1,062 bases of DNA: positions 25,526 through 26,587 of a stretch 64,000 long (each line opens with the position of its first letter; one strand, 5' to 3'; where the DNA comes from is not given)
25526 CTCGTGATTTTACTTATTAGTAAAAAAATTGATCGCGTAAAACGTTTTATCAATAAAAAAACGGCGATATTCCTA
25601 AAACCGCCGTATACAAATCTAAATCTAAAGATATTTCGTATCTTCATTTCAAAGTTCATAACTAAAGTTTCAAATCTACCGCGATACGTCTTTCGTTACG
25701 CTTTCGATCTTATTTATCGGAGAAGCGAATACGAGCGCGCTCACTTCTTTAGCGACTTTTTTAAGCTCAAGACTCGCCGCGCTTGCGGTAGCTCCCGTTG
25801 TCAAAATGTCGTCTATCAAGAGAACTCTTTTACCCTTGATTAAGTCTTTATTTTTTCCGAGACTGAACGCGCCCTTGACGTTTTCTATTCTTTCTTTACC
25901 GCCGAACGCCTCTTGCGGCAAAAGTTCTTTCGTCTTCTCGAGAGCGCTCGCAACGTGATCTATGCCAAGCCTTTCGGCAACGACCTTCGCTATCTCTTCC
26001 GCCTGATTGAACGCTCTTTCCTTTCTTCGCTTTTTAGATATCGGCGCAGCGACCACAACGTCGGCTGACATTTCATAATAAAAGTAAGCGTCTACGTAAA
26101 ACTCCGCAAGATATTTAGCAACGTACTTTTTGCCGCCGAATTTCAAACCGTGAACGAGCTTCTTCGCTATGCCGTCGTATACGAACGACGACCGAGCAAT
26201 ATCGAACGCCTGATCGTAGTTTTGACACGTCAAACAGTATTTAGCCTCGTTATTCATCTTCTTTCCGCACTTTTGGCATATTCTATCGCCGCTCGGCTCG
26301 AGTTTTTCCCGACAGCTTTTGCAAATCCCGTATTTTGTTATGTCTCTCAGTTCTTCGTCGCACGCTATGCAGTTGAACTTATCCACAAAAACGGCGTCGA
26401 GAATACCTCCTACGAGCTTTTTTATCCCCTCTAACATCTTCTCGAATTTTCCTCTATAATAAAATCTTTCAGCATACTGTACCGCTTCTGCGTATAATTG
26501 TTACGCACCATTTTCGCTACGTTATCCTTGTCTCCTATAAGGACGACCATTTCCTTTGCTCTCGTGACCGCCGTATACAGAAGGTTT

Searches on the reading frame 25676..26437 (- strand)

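Call 8: search_protein_families(library=pfam, proteins=[window:25676-26437:-])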
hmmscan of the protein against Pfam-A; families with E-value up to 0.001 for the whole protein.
window:25676-26437:- (253 aa): 5 families
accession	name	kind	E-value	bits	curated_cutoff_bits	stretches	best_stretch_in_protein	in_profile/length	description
PF18912.6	DZR_2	-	1.1e-09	38.4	27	1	13-72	2-56/56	Double zinc ribbon domain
PF00156.33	Pribosyltran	-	3.9e-06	26.7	26.3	1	146-241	44-127/158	Phosphoribosyl transferase domain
PF03660.19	PHF5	-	0.00043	20.9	26.7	1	22-76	29-80/104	PHF5-like protein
PF12773.13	DZR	-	0.00054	20.5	27.3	1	23-71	1-44/45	Double zinc ribbon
PF17032.10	Zn_ribbon_15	-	0.00057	21.1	28.9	0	34-72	35-73/73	zinc-ribbon family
